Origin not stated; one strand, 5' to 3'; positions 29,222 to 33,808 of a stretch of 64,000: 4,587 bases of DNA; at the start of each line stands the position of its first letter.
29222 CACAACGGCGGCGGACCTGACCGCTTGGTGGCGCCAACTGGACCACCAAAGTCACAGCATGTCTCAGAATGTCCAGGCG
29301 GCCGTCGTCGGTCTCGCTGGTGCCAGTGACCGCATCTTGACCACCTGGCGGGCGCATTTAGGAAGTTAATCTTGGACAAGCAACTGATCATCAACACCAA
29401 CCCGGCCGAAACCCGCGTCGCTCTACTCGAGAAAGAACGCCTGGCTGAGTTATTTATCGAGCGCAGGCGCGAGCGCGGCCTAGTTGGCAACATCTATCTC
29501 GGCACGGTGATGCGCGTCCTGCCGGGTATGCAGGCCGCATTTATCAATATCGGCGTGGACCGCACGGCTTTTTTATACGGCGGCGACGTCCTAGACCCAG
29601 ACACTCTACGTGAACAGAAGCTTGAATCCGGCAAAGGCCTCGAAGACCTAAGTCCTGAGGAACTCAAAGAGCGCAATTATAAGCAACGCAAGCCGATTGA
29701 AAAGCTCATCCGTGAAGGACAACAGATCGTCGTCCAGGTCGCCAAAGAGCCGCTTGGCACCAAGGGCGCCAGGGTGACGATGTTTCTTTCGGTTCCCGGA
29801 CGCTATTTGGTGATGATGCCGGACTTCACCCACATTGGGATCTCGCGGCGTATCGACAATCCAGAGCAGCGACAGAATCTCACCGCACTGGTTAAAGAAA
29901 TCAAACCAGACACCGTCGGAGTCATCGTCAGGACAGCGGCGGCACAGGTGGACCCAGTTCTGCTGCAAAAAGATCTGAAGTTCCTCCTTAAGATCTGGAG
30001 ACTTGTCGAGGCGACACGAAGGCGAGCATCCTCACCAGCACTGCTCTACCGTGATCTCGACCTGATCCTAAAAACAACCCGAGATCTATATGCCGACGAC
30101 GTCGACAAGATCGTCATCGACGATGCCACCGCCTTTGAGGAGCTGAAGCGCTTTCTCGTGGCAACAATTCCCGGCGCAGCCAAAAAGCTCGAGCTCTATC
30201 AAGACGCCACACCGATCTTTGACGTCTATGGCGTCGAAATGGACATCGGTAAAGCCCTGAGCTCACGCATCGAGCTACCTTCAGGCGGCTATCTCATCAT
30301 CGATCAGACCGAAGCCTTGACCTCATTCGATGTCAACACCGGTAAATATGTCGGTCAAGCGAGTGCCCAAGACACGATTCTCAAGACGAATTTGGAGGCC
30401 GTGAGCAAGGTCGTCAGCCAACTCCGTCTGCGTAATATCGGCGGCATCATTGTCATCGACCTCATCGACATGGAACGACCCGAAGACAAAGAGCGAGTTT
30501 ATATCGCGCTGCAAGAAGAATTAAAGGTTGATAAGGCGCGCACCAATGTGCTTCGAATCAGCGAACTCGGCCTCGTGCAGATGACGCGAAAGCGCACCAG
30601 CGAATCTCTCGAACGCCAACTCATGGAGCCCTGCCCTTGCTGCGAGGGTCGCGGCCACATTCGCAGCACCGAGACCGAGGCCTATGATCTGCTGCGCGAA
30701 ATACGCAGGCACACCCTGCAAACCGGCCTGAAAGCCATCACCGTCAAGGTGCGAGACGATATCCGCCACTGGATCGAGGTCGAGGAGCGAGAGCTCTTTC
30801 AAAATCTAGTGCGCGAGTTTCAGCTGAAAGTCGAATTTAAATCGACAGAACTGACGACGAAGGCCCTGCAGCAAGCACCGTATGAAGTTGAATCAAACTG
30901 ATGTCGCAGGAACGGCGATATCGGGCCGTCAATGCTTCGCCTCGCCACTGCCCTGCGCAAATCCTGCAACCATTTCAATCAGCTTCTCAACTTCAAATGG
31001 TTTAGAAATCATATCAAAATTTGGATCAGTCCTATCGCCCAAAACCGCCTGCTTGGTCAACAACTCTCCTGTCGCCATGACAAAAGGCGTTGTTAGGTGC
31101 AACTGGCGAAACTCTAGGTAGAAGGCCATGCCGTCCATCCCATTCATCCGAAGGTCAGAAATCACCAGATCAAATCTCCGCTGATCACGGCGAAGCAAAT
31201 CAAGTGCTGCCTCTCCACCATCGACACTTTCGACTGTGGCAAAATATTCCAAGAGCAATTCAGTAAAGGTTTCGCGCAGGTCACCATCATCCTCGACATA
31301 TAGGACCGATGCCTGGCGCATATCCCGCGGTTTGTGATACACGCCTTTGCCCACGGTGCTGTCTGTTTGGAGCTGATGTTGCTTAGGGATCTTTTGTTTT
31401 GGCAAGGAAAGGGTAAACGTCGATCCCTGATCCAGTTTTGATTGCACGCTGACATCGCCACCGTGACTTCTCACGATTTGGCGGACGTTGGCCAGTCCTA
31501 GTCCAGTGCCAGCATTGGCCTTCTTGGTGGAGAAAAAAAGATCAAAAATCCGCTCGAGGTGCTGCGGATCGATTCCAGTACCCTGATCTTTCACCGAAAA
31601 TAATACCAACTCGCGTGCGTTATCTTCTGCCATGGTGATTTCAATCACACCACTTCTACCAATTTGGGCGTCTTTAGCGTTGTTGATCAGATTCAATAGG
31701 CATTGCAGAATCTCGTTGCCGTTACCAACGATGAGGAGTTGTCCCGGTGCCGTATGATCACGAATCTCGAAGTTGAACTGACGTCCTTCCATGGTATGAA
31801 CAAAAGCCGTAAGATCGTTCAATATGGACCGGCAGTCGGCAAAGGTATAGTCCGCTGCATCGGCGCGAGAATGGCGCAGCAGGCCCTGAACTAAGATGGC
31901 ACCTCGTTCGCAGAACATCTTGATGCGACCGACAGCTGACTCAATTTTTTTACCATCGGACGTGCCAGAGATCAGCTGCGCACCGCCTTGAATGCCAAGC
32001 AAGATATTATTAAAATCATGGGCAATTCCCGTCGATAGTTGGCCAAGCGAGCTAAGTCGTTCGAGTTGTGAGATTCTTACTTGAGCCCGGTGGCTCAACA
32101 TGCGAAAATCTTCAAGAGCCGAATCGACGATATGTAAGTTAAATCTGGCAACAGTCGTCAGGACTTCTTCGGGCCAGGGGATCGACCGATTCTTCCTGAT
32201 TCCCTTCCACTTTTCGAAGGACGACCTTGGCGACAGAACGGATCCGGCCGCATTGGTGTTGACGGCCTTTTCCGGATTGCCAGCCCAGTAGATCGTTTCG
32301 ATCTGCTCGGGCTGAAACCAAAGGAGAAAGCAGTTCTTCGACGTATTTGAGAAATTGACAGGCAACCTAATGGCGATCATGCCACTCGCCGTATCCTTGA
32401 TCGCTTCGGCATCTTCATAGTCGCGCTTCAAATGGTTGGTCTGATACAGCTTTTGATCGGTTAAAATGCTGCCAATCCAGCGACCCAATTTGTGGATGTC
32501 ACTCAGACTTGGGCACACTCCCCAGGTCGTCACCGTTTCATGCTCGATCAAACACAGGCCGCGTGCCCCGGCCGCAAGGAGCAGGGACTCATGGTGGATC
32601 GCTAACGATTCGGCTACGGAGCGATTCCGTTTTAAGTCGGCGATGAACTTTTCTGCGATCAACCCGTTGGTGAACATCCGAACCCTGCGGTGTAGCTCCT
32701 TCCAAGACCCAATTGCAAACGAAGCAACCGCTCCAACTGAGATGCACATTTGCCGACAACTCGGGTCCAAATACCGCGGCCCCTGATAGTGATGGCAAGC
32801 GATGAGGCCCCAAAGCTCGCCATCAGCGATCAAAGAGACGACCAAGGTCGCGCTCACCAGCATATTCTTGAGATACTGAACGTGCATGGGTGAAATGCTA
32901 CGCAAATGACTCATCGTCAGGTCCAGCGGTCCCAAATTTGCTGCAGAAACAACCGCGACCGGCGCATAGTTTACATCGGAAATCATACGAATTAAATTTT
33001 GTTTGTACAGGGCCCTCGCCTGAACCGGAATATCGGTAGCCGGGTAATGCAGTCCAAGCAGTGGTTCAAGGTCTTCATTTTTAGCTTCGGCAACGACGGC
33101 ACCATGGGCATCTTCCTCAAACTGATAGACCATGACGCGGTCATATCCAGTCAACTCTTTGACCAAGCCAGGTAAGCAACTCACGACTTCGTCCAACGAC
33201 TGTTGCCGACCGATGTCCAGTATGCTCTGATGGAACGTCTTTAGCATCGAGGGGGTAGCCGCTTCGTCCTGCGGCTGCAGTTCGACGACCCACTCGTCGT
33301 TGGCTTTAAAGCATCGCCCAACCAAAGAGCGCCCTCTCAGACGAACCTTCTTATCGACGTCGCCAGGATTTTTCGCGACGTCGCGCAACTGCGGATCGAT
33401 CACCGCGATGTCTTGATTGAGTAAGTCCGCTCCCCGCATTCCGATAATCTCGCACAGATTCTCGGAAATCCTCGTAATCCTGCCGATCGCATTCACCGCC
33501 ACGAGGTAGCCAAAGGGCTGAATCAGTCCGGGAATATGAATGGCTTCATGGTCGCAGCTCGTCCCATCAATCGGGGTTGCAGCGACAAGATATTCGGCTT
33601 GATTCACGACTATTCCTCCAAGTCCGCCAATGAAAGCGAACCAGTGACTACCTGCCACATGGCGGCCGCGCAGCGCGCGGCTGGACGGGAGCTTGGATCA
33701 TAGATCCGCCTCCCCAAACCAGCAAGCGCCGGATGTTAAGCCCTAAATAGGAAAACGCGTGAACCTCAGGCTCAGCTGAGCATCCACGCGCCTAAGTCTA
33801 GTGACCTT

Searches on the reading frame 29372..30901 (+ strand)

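Call 59: search_protein_families(library=ncbifam, proteins=[window:29372-30901:+], max_evalue=0.00001)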
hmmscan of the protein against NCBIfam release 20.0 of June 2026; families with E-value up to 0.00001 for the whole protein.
window:29372-30901:+ (509 aa): 5 families
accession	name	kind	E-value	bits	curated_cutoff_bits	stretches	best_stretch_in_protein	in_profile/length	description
TIGR00757.1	RNaseEG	subfamily_domain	8.4e-147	489.4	325.95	1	13-441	1-414/415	Rne/Rng family ribonuclease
NF008689.0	PRK11712.1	equivalog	4.4e-145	483.9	594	1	3-478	3-462/489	ribonuclease G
NF052586.1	RnaseECyano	equivalog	2.7e-97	326.7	900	1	1-494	1-468/619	ribonuclease E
NF052588.1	RnaseEMycob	equivalog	8.8e-86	288.5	1400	2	107-430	410-746/945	ribonuclease E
NF008074.0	PRK10811.1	equivalog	4.8e-84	282.9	908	1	1-473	1-456/1068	ribonuclease E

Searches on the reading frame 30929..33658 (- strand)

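Call 59: search_protein_families(library=ncbifam, proteins=[window:30929-33658:-], max_evalue=0.00001)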
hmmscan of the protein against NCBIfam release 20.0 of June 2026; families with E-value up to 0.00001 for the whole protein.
window:30929-33658:- (909 aa): 90 families (the best 25 are shown)
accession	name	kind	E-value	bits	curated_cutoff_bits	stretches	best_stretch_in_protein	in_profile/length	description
NF041576.1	bacphytchrmBphP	equivalog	1.4e-83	281.3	1040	1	26-501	4-497/622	bacteriophytochrome BphP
NF010411.0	PRK13837.1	equivalog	1.7e-48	165.3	647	1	526-895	438-806/828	two-component system VirA-like sensor kinase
NF046020.1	HisKinCckABruc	equivalog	1.9e-45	155.1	1000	1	528-897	470-863/868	cell cycle histidine kinase CckA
NF052574.1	HisKinEspCMyxo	equivalog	8e-44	150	1200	1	523-876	402-759/785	serine histidine kinase EspC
NF008468.0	PRK11360.1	equivalog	8.4e-43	146.6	646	1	523-758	381-612/616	two-component system sensor histidine kinase AtoS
NF046026.1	HisKinCckACaul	equivalog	1.1e-41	142.7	1000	1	526-897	290-672/678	cell cycle histidine kinase CckA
NF010076.0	PRK13557.1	subfamily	1.5e-41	142.5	631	1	526-898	151-530/540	histidine kinase famiy protein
NF007688.0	PRK10364.1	equivalog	2.3e-33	115.7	479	1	528-757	230-454/460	two-component system sensor histidine kinase ZraS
NF047466.1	hybrid_RR_LvrB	exception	4.4e-33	115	500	1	526-754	142-376/377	hybrid histidine kinase/response regulator LvrB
NF052573.1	HisKinEspAMyxo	equivalog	4.5e-33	114.3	1400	1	524-902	370-751/755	serine histidine kinase EspA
NF008302.0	PRK11091.1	equivalog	4.1e-31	108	838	1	609-903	358-645/779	aerobic respiration two-component sensor histidine kinase ArcB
TIGR02956.1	TMAO_torS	equivalog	1.7e-29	102.6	676.5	1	640-904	570-823/967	TMAO reductase system sensor histidine kinase/response regulator TorS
NF047497.1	HK_LIC_12097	equivalog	7.2e-26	90.8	500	1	531-754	143-366/367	LIC_12097 family sensor histidine kinase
NF046044.1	PnpS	equivalog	1.1e-25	90.5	400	1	585-753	219-390/390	two-component system histidine kinase PnpS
NF041947.1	LuxQ_Vibrio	equivalog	2.3e-25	88.6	1200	1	546-864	480-803/843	quorum-sensing autoinducer 2 sensor kinase/phosphatase LuxQ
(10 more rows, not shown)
